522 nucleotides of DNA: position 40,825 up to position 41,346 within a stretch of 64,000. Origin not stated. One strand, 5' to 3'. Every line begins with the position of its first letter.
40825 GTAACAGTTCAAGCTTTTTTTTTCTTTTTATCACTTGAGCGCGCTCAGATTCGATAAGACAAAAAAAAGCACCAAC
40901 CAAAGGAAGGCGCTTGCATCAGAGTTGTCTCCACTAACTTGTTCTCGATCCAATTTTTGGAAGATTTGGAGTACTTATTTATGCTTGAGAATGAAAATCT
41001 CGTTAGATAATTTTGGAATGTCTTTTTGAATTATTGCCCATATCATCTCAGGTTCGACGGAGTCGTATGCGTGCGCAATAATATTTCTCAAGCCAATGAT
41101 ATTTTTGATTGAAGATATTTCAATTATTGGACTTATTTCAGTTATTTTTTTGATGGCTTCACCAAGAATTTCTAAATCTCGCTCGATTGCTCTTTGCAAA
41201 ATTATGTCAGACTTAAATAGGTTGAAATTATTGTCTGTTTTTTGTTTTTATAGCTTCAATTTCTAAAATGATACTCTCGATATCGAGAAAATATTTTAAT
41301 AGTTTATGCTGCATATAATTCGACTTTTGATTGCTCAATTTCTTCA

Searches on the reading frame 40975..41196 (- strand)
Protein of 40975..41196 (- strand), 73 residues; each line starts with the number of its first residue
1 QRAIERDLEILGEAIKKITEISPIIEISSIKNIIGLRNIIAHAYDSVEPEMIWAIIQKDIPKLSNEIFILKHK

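Call 57: search_protein_families(library=pfam, proteins=[window:40975-41196:-], max_evalue=10)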
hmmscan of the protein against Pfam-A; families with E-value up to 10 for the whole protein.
window:40975-41196:- (73 aa): 3 families
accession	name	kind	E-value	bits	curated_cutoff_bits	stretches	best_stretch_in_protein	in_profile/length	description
PF01934.22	HepT-like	-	8.2e-16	58.2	23.5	1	1-66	27-116/120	Ribonuclease HepT-like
PF18735.6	HEPN_RiboL-PSP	-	0.032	14.5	28.4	1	20-63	143-174/191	RiboL-PSP-HEPN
PF08780.16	NTase_sub_bind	-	0.078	13.4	31.8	1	13-58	66-111/126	Nucleotidyltransferase substrate binding protein like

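Call 63: find_homologous_proteins(query=window:40975-41196:-, max_evalue=0.001)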
Query window:40975-41196:- (73 aa): 594 proteins with E <= 0.001 among 595 candidates; the best 120 are listed.
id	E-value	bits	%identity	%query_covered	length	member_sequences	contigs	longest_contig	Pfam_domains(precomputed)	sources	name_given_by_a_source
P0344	9.1e-37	141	99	100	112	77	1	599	PF01934.23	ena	-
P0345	1.2e-36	141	99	100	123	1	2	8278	PF01934.23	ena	-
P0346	1.2e-36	141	99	100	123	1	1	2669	PF01934.23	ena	-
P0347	1.2e-36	141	99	100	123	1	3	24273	PF01934.23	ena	-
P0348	7.5e-36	138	97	100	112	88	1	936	PF01934.23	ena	-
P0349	1.3e-35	138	97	100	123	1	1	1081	PF01934.23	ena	-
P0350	2.6e-35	137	96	100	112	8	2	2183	PF01934.23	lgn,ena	-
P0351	2.8e-35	137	96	100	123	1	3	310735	PF01934.23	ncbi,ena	-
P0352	3.0e-35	137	97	100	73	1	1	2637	PF01934.23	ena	-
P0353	3.1e-35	137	96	100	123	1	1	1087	PF01934.23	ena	-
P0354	3.1e-35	137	96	100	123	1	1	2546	PF01934.23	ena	-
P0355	1.2e-32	128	90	100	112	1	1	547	PF01934.23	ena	-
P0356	1.6e-32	128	92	99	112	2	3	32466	PF01934.23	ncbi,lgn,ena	-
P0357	1.8e-32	128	90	100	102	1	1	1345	PF01934.23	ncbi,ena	-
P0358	7.7e-32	126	89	100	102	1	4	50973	PF01934.23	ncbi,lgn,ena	-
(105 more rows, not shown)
